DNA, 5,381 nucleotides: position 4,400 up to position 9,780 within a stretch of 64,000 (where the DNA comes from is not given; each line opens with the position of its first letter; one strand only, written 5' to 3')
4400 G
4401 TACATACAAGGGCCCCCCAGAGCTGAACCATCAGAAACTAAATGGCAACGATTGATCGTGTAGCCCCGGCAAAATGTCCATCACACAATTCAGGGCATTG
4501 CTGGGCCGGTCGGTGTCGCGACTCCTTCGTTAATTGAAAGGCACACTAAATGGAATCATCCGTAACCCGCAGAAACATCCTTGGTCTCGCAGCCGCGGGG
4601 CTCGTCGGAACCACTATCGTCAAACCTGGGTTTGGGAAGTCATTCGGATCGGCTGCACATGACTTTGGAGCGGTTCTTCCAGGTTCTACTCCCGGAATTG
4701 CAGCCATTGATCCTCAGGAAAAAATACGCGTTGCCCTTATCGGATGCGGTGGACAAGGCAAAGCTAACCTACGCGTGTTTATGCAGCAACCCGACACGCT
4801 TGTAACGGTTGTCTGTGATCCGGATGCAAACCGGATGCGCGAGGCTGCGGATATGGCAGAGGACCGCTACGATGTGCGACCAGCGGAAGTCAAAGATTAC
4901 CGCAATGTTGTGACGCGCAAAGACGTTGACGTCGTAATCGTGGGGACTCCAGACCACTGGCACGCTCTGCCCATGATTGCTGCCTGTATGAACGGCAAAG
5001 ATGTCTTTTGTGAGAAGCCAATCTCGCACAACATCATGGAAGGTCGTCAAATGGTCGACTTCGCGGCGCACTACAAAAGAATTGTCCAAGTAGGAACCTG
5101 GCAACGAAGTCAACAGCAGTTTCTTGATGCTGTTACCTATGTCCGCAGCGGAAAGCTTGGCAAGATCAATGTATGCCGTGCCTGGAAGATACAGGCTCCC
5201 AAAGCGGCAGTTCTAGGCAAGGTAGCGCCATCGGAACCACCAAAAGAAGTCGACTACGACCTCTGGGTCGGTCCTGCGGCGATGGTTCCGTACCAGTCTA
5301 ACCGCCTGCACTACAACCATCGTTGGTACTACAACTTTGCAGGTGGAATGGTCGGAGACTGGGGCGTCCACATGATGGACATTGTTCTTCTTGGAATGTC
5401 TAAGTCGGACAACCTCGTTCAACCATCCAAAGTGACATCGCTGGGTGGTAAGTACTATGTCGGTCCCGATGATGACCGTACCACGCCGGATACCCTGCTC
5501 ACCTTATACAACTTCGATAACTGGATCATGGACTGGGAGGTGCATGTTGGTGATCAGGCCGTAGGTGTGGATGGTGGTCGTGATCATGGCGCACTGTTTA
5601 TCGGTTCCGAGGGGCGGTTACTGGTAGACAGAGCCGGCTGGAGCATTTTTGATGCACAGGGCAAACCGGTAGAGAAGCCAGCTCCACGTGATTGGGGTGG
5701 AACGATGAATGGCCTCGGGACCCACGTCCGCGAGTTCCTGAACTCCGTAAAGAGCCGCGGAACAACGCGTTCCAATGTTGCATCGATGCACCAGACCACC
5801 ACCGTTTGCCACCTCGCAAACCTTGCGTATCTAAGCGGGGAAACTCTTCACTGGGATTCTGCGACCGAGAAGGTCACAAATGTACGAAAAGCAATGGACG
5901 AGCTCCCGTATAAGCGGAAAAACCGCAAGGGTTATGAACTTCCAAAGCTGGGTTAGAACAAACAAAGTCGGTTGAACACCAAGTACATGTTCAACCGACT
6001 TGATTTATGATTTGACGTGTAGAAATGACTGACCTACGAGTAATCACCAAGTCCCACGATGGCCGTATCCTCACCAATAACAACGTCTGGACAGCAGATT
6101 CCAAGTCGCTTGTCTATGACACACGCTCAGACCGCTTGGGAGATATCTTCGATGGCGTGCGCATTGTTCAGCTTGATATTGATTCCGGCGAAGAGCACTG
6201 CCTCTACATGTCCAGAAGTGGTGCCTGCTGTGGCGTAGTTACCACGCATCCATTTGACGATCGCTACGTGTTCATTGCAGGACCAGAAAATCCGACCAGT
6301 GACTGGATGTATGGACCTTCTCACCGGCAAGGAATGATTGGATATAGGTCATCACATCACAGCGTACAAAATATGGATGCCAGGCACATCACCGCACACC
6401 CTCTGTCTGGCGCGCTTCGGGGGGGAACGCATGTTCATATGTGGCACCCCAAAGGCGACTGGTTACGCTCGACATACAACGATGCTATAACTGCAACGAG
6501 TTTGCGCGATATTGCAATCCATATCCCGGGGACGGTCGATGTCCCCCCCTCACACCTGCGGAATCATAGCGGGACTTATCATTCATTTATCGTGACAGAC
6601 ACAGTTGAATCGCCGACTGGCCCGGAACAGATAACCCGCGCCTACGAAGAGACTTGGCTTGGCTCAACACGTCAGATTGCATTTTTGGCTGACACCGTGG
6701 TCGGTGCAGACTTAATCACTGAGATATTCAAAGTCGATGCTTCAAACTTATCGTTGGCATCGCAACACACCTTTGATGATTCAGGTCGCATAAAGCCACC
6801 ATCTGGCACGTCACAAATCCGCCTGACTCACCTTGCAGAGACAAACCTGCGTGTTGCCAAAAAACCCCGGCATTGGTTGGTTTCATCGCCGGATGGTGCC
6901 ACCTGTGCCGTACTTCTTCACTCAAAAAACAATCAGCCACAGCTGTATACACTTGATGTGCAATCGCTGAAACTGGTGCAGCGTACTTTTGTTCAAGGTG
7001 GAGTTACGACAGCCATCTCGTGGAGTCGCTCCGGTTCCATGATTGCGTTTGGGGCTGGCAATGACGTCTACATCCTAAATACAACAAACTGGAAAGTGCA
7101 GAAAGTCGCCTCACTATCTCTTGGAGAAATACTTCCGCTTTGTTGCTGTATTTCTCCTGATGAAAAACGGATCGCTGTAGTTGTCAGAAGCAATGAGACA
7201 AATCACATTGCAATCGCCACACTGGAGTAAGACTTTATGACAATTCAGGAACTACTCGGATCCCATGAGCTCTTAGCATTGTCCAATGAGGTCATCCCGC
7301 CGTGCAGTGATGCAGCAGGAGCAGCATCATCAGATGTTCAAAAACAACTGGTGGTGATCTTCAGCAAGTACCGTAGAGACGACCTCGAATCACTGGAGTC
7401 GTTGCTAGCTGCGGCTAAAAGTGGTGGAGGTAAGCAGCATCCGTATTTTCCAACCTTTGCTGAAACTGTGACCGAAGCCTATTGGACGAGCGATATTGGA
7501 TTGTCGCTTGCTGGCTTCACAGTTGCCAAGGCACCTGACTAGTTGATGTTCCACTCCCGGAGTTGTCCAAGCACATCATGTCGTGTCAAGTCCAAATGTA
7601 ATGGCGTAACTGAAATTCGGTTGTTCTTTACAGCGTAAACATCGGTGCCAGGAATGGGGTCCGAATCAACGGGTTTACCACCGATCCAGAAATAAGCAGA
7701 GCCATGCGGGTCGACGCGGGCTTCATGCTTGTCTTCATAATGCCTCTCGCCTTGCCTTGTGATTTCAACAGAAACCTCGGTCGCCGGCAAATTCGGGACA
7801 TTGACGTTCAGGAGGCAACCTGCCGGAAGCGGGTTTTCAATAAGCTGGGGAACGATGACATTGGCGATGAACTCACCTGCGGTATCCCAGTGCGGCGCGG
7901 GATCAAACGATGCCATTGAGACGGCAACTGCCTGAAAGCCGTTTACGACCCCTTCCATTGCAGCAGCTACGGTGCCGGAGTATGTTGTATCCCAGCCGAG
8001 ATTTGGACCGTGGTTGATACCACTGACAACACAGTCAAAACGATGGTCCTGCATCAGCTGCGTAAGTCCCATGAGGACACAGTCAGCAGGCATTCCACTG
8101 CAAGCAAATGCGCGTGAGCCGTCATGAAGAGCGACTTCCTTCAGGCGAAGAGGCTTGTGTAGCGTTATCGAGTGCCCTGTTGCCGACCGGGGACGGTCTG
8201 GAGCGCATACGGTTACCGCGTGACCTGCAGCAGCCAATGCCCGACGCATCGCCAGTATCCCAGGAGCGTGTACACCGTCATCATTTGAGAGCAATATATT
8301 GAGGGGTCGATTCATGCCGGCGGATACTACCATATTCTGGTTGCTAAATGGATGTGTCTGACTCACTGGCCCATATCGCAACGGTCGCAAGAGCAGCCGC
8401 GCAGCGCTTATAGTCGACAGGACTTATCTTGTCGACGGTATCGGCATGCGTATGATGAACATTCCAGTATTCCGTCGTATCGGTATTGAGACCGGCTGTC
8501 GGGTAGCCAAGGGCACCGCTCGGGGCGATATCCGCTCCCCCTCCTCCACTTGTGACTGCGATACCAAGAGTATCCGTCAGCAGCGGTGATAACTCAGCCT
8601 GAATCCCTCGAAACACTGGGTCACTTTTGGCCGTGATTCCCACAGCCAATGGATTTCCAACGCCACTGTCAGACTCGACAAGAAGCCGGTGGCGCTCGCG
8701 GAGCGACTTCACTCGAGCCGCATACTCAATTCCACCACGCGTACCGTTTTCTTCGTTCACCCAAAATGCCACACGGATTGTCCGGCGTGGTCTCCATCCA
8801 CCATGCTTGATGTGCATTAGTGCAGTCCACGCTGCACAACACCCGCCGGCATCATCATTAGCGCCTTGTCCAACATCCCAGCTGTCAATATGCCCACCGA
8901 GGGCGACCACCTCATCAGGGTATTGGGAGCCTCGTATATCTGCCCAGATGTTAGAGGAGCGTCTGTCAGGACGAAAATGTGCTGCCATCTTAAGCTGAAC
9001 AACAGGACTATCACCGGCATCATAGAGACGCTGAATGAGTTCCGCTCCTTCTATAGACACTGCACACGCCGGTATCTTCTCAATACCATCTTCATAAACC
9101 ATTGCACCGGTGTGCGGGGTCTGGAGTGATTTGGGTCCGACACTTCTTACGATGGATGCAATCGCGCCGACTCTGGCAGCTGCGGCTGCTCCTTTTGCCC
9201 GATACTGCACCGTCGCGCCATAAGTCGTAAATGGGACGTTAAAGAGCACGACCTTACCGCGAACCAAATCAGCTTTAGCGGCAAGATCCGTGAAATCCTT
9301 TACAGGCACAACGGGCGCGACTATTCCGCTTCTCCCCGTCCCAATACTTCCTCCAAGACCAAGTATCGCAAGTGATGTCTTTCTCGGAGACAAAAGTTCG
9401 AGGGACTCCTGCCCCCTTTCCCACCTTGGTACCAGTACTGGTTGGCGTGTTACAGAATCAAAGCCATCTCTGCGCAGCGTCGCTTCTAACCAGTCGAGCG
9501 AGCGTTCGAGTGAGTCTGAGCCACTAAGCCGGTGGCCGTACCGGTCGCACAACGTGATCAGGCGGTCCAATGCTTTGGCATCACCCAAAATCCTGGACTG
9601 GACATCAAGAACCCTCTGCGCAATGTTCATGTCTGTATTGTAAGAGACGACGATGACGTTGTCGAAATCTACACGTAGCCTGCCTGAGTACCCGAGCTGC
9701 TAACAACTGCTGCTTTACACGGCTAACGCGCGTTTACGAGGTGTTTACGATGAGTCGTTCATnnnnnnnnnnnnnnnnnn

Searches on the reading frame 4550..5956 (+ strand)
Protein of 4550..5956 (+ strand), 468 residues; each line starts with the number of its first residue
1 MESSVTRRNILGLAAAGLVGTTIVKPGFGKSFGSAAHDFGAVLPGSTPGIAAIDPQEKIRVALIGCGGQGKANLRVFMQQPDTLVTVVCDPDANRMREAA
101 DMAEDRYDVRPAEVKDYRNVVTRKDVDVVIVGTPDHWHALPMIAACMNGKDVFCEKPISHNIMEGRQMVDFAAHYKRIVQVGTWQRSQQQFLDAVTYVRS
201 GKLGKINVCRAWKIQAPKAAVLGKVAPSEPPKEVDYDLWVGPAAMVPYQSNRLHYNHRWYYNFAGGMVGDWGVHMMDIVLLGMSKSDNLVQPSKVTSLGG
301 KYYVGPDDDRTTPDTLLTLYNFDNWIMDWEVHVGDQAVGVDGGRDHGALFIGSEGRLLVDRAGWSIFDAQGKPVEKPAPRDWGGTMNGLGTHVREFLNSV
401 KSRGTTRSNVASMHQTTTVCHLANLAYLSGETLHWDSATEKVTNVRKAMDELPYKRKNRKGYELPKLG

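Call 53: search_protein_families(library=pfam, proteins=[window:4550-5956:+], max_evalue=0.00001)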
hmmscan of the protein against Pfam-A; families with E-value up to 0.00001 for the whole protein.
window:4550-5956:+ (468 aa): 3 families
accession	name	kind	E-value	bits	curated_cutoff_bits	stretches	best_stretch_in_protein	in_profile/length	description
PF01408.29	GFO_IDH_MocA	-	7.4e-22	78.7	24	1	59-182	1-119/120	Oxidoreductase family, NAD-binding Rossmann fold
PF19051.5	GFO_IDH_MocA_C2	-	3.4e-17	63.2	23.3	1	224-288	42-106/254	Oxidoreductase family, C-terminal alpha/beta domain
PF03435.24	Sacchrp_dh_NADP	-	5.1e-06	27.3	25.1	1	61-149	1-91/129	Saccharopine dehydrogenase NADP binding domain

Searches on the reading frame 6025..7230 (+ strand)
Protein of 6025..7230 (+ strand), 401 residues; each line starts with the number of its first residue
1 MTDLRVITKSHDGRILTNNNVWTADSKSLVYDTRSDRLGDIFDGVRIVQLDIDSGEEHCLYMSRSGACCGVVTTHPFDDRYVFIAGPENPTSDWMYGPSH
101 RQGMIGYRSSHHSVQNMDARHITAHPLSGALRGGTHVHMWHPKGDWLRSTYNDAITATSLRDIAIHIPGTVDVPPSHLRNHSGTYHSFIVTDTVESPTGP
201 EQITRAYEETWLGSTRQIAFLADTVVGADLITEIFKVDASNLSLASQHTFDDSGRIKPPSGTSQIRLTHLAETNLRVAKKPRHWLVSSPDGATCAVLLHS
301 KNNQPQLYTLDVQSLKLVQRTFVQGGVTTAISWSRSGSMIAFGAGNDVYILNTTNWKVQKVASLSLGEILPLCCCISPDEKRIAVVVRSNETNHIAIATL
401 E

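Call 53: search_protein_families(library=pfam, proteins=[window:6025-7230:+], max_evalue=0.00001)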
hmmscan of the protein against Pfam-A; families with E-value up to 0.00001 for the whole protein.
window:6025-7230:+ (401 aa): 1 family
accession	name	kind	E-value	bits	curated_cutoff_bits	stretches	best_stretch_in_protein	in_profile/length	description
PF12566.14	DUF3748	-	1.2e-30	106.5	27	1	68-181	1-123/123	Protein of unknown function (DUF3748)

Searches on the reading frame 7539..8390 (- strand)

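Call 53: search_protein_families(library=pfam, proteins=[window:7539-8390:-], max_evalue=0.00001)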
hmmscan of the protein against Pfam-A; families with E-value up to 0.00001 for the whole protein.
window:7539-8390:- (283 aa): 1 family
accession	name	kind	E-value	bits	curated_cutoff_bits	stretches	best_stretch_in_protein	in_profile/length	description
PF01975.23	SurE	-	1.9e-66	223.9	22.1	1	32-219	1-188/189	Survival protein SurE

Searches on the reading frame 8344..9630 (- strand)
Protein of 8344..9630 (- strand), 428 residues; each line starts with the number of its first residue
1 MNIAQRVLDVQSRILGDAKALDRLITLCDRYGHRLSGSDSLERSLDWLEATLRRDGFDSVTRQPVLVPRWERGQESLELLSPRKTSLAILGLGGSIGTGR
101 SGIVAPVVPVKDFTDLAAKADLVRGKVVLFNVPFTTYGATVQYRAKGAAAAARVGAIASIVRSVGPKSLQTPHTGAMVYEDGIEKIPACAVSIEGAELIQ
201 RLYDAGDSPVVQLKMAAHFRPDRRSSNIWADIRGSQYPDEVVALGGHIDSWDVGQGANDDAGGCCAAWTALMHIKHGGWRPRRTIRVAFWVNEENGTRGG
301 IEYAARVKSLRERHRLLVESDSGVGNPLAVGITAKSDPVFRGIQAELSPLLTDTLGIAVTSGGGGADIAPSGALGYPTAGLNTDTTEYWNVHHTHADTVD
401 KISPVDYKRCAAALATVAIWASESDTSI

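Call 53: search_protein_families(library=pfam, proteins=[window:8344-9630:-], max_evalue=0.00001)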
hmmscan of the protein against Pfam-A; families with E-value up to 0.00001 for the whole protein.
window:8344-9630:- (428 aa): 2 families
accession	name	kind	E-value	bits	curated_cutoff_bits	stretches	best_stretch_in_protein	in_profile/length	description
PF04389.22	Peptidase_M28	-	2e-24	86.8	21.3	1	227-417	1-192/193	Peptidase family M28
PF01546.33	Peptidase_M20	-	1.4e-07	32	24.6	1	254-315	30-90/206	Peptidase family M20/M25/M40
